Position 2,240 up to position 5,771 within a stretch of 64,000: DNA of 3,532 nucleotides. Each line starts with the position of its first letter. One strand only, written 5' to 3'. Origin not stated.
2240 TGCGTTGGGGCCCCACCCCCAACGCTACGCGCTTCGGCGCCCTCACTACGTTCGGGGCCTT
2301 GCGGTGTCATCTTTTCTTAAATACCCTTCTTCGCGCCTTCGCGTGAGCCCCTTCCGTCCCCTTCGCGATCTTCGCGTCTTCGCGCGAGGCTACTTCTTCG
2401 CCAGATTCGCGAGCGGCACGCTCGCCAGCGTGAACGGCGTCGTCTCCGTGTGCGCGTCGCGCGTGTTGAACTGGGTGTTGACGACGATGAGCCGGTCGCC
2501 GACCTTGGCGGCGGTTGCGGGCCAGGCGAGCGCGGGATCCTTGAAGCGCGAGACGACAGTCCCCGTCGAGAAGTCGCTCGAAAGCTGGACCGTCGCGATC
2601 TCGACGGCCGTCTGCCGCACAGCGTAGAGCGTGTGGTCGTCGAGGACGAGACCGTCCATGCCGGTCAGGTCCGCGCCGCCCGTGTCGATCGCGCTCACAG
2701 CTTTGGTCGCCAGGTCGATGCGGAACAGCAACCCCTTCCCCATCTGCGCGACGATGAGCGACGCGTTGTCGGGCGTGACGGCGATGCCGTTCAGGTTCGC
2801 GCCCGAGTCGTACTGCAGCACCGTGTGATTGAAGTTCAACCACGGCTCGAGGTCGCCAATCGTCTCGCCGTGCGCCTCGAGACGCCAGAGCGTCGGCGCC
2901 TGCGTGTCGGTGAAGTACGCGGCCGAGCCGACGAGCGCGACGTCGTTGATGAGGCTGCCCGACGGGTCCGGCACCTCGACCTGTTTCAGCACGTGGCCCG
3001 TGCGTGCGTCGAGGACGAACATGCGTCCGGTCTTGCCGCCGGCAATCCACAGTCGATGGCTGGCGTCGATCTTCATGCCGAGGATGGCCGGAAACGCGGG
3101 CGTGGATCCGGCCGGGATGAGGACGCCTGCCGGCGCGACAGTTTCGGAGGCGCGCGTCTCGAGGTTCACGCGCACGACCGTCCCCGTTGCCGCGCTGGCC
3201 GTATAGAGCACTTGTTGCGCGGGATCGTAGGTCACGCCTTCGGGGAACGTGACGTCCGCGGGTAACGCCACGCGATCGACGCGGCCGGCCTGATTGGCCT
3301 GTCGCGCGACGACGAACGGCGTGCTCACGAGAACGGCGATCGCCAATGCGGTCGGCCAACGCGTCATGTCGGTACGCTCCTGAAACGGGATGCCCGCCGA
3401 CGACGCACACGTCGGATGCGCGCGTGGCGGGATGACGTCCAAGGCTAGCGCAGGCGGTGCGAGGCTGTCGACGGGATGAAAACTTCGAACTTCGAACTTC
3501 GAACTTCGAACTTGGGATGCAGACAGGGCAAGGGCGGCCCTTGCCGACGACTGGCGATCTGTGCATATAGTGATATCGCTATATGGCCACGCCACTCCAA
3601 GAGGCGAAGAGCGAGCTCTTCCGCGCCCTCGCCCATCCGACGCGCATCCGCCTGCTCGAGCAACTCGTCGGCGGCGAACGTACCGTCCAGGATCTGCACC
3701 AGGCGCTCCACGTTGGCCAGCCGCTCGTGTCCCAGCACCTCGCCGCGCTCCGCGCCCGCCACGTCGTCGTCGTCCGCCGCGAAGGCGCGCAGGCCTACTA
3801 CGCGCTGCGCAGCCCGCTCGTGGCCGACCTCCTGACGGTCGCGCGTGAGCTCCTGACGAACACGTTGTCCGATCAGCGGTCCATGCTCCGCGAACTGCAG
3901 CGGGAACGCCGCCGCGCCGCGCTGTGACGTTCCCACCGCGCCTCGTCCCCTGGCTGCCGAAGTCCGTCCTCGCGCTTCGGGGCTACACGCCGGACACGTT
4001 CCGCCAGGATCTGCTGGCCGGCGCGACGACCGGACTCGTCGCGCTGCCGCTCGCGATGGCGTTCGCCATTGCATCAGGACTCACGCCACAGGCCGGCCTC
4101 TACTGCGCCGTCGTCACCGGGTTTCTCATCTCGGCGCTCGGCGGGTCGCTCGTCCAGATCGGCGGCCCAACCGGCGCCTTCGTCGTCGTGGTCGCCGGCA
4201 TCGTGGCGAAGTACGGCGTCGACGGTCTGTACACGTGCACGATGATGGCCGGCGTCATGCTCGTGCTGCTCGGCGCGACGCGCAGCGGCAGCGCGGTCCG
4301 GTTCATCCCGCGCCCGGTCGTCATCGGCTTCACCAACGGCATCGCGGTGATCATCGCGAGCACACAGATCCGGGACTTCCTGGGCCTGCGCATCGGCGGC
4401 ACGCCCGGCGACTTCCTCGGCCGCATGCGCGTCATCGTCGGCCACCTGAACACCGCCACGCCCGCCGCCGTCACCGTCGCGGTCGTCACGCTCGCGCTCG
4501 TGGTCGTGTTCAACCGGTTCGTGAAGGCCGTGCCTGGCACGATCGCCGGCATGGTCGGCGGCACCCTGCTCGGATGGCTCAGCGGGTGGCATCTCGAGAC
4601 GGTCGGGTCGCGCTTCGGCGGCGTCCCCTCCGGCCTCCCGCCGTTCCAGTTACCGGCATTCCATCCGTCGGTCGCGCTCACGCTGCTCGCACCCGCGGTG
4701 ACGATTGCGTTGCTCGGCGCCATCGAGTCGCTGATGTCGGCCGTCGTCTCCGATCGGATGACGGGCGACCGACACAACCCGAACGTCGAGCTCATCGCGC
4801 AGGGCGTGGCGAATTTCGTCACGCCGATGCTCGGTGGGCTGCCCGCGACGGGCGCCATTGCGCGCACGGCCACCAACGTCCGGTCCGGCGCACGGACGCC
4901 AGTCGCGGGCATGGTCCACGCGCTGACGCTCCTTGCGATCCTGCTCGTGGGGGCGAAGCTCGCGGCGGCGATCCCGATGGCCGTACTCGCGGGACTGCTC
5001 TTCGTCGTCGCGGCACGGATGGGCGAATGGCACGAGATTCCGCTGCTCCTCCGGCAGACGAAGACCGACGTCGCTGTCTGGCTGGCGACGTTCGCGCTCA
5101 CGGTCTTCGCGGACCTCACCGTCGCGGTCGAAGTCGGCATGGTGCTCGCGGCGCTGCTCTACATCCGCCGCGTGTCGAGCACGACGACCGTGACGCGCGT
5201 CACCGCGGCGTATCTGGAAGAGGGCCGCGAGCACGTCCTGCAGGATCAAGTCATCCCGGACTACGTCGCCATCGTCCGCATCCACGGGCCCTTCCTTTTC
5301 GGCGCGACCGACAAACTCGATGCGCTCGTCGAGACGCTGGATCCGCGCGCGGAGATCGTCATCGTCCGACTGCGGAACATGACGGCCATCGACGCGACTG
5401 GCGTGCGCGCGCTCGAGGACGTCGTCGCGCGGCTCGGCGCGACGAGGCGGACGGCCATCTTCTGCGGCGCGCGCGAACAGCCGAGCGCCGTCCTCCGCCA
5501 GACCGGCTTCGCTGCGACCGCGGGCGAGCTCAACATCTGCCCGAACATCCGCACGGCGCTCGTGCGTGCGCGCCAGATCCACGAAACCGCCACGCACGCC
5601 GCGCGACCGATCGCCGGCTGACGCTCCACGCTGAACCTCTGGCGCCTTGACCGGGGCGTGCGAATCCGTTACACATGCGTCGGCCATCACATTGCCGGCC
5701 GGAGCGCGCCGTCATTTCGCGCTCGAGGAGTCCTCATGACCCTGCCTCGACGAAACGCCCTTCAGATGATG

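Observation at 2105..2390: Dispersed composite intergenic repeat whose central hairpin is preserved by compensatory changes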

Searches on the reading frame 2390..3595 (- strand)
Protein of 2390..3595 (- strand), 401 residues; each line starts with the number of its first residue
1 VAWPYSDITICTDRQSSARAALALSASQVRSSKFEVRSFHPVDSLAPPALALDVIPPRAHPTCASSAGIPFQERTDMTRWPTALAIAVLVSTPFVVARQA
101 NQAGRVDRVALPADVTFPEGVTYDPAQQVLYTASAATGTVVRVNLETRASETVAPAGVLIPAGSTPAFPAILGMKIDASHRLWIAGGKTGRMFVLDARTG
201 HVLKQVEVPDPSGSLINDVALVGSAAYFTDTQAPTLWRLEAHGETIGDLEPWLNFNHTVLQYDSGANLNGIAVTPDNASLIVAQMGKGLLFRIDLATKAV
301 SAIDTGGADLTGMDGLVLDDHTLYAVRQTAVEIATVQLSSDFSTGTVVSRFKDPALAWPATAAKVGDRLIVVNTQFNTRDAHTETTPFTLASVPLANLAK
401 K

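Call 31: search_protein_families(library=pfam, proteins=[window:2390-3595:-], max_evalue=0.001)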
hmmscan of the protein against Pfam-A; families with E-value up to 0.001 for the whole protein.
window:2390-3595:- (401 aa): 2 families
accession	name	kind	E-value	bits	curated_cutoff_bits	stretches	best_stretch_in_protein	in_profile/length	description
PF08450.18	SGL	-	4e-10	40.1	26.3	1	112-209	130-223/246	SMP-30/Gluconolactonase/LRE-like region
PF21959.2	DUF6923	-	1.3e-05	25.6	27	0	121-242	40-160/234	Repeat of unknown function (DUF6923)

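Call 56: find_encoding_contigs(protein=window:2390-3595:-, flank=3000, max_places=8)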
Protein window:2390-3595:- (401 aa): no gene with exactly this product is on record in the collection.

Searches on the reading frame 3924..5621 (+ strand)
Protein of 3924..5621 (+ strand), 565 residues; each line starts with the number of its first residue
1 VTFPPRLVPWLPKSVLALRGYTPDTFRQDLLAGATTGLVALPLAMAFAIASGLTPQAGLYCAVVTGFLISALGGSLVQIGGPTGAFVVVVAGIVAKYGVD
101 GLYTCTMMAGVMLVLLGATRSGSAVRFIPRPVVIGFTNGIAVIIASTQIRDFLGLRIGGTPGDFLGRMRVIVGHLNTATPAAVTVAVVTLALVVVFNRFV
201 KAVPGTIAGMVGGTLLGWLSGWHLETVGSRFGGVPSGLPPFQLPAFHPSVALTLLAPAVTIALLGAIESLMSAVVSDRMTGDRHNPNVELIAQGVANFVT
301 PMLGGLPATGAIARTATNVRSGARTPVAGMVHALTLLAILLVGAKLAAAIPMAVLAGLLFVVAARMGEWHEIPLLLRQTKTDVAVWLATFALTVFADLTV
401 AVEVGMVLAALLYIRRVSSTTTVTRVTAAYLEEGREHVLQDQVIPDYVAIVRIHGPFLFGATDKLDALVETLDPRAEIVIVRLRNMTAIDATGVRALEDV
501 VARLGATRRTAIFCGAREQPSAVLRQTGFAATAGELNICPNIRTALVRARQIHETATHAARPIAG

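Call 31: search_protein_families(library=pfam, proteins=[window:3924-5621:+], max_evalue=0.001)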
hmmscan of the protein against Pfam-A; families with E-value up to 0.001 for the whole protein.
window:3924-5621:+ (565 aa): 3 families
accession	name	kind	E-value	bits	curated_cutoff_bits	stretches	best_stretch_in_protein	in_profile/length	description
PF00916.26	Sulfate_transp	-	6.1e-84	282.4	23.2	1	26-389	1-380/380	Sulfate permease family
PF01740.26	STAS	-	2.5e-09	37.3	22.6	1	446-544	8-105/106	STAS domain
PF16983.11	MFS_MOT1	-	6.6e-06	26.9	30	1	252-365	12-110/111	Molybdate transporter of MFS superfamily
